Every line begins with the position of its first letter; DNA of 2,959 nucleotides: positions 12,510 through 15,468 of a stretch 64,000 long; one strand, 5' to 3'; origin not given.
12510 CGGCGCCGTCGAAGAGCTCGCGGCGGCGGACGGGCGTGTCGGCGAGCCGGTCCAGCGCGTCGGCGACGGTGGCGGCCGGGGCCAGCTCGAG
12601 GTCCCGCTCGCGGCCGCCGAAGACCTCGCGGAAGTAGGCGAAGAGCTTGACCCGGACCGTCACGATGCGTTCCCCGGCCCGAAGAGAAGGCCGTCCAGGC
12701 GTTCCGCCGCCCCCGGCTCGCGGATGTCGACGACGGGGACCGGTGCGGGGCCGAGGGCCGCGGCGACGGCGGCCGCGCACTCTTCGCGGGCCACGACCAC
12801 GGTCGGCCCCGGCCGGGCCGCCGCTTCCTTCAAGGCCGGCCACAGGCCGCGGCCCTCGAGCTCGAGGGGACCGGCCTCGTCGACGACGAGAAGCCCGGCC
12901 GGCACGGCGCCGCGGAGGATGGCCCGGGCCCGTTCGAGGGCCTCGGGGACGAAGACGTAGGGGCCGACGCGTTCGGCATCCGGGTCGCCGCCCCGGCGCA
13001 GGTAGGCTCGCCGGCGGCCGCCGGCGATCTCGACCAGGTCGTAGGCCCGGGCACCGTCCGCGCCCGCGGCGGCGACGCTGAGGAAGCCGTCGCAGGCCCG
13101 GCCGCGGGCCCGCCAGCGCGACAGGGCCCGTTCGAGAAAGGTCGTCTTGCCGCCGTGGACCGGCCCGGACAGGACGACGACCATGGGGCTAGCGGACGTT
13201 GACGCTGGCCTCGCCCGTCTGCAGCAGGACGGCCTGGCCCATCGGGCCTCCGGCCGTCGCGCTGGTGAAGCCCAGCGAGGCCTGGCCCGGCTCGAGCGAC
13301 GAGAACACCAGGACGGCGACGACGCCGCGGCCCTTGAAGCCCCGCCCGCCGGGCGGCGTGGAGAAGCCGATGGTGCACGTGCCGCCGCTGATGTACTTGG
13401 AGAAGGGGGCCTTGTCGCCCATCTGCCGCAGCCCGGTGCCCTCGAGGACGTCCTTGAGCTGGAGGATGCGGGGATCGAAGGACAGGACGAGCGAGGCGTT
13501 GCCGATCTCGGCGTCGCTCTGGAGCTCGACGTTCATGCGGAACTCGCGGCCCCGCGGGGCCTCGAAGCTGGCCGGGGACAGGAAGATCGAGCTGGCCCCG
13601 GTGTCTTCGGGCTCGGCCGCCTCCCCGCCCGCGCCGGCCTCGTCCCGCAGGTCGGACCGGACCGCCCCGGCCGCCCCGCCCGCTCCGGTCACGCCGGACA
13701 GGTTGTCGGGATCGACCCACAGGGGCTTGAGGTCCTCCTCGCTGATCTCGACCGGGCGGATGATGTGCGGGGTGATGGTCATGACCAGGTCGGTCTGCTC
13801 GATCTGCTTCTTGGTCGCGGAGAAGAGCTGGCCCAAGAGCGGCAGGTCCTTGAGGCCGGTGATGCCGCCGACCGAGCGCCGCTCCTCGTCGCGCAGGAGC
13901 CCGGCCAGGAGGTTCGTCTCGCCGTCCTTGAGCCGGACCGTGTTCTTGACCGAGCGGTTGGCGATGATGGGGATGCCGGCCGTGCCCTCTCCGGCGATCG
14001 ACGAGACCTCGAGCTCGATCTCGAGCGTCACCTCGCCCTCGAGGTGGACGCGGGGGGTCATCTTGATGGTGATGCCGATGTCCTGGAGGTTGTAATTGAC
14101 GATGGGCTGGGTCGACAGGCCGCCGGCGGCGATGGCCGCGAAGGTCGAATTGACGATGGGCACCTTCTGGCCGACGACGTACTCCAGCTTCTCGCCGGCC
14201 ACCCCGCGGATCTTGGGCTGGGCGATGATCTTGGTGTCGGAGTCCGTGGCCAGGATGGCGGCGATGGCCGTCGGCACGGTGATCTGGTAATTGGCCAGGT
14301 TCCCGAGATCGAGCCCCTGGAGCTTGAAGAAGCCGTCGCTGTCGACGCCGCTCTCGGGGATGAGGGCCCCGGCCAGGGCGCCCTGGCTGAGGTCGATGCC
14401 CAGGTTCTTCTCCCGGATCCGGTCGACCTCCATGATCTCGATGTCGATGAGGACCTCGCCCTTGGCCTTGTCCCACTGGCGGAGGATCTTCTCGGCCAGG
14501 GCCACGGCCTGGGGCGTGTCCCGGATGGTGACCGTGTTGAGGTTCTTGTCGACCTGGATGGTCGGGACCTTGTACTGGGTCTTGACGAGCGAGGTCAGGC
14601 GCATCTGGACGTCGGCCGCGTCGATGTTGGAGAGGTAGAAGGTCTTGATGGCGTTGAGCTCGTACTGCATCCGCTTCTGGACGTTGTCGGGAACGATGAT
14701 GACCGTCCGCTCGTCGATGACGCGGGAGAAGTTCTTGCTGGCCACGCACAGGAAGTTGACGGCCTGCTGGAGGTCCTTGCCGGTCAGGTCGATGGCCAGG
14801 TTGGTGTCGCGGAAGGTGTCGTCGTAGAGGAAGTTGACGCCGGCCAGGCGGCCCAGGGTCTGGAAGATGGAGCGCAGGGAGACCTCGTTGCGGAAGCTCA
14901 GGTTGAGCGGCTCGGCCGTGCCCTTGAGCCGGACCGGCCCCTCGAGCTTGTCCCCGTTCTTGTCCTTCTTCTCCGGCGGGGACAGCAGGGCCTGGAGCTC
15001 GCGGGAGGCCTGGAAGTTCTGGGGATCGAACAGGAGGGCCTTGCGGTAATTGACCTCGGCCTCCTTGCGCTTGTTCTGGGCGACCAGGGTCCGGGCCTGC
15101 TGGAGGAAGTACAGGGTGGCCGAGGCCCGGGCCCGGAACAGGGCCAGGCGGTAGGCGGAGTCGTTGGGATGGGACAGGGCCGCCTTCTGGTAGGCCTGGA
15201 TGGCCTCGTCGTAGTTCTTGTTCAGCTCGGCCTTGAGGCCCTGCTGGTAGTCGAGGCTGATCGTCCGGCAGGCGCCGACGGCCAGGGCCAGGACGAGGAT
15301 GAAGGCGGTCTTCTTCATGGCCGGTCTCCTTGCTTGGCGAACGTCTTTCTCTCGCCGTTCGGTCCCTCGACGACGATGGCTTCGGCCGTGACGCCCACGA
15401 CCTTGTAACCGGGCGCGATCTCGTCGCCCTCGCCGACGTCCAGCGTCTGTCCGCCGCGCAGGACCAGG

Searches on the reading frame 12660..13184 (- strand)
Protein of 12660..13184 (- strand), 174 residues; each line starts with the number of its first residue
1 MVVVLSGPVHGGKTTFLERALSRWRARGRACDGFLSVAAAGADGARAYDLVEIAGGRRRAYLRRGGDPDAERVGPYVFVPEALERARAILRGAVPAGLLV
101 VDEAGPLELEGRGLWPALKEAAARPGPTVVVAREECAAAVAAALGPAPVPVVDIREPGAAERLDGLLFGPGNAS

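Call 61: search_protein_families(library=pfam, proteins=[window:12660-13184:-], max_evalue=0.00001)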
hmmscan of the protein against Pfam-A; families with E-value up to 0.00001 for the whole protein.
window:12660-13184:- (174 aa): 2 families
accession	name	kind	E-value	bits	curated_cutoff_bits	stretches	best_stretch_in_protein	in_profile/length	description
PF03266.21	NTPase_1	-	5.1e-14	52.9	23.9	1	3-142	2-142/168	NTPase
PF10649.15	DUF2478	-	1.7e-07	31.4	22.3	1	12-139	11-137/159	Protein of unknown function (DUF2478)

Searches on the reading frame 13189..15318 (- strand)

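Call 61: search_protein_families(library=pfam, proteins=[window:13189-15318:-], max_evalue=0.00001)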
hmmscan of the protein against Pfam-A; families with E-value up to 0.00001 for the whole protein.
window:13189-15318:- (709 aa): 3 families
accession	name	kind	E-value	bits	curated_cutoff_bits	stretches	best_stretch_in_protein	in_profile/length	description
PF00263.26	Secretin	-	2.4e-34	118.8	27.5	1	356-521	2-169/169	Bacterial type II and III secretion system protein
PF03958.22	Secretin_N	-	3.5e-10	40.4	28.2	1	225-286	2-67/69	Bacterial type II/III secretion system short domain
PF00963.24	Cohesin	-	1.5e-07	32.2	24.1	1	584-677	7-104/139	Cohesin domain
